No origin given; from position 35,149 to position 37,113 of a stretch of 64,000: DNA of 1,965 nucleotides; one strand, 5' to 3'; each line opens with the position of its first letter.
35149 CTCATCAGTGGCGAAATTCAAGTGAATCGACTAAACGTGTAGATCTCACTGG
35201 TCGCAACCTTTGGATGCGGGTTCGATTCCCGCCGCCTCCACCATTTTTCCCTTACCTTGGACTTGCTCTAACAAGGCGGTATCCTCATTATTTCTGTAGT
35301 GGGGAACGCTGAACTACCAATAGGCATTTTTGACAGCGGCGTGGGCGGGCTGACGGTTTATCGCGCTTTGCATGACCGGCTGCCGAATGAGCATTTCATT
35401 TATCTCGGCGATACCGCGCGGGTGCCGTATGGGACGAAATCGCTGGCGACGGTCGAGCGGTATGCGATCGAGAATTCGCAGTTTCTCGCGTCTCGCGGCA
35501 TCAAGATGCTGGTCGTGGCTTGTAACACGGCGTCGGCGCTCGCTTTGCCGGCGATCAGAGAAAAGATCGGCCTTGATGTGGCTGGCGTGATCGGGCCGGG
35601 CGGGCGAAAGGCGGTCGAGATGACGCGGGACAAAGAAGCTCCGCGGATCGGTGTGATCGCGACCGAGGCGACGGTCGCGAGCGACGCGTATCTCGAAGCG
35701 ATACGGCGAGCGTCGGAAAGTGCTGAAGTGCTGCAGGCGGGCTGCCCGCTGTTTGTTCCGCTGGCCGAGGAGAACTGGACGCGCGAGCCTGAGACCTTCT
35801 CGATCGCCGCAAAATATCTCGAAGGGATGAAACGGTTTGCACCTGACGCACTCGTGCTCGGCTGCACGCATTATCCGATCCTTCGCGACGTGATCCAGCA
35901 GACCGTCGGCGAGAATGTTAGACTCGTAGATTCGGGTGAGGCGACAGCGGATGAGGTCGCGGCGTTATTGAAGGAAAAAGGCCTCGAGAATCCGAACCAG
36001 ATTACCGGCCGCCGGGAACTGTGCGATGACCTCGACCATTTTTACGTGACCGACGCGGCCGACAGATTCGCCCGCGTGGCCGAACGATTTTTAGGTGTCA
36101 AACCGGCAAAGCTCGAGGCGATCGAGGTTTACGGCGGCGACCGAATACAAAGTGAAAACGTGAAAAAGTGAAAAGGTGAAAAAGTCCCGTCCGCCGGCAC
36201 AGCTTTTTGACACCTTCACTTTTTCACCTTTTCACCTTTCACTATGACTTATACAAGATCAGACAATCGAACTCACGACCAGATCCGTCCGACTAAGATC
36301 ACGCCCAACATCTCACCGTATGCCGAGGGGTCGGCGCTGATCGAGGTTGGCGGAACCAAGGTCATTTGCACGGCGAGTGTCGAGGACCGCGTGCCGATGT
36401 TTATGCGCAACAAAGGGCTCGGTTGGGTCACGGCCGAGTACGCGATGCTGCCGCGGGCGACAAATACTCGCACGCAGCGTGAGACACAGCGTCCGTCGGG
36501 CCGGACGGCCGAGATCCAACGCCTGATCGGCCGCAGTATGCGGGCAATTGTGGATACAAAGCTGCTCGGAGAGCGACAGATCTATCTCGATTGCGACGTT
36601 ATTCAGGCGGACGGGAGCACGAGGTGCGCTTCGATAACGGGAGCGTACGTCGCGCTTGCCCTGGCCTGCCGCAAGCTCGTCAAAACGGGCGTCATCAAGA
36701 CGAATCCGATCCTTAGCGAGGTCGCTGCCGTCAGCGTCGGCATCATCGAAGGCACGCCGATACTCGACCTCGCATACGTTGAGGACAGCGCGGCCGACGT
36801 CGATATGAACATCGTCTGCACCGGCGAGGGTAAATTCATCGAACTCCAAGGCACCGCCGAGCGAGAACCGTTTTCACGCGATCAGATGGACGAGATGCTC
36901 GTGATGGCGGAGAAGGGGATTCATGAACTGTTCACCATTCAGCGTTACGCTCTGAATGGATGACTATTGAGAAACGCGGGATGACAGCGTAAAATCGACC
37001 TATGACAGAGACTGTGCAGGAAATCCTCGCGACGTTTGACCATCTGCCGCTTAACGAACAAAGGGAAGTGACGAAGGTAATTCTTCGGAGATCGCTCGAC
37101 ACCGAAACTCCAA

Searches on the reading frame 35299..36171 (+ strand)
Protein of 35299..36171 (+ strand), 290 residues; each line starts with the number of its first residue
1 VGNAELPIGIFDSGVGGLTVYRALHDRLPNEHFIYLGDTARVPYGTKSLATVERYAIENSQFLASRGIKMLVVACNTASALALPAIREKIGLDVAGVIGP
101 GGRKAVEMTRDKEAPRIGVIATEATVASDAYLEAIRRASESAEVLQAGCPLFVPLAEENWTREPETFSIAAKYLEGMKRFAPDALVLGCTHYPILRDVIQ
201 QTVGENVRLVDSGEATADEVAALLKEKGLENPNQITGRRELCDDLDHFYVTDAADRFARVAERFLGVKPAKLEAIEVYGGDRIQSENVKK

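Call 110: search_protein_families(library=pfam, proteins=[window:35299-36171:+], max_evalue=0.00001)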
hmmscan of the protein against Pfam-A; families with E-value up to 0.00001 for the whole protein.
window:35299-36171:+ (290 aa): 1 family
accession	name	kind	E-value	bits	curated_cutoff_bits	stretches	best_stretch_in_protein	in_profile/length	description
PF01177.27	Asp_Glu_race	-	8.2e-21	75.2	31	1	18-219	10-210/211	Asp/Glu/Hydantoin racemase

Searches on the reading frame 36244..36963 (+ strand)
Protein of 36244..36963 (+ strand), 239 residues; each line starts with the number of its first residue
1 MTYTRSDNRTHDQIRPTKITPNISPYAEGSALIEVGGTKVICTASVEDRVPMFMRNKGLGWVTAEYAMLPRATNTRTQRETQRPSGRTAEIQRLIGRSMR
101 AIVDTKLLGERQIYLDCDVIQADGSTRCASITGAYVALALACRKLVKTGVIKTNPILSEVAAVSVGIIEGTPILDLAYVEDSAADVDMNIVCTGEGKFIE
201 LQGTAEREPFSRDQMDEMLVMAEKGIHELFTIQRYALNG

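Call 110: search_protein_families(library=pfam, proteins=[window:36244-36963:+], max_evalue=0.00001)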
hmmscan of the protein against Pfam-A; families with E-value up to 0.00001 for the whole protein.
window:36244-36963:+ (239 aa): 2 families
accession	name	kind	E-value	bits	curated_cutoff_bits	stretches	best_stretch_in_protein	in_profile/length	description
PF01138.27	RNase_PH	-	1.9e-29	103.2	25.5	1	13-141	1-127/130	3' exoribonuclease family, domain 1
PF03725.20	RNase_PH_C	-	1.4e-14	54.2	20.8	1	160-225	3-67/67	3' exoribonuclease family, domain 2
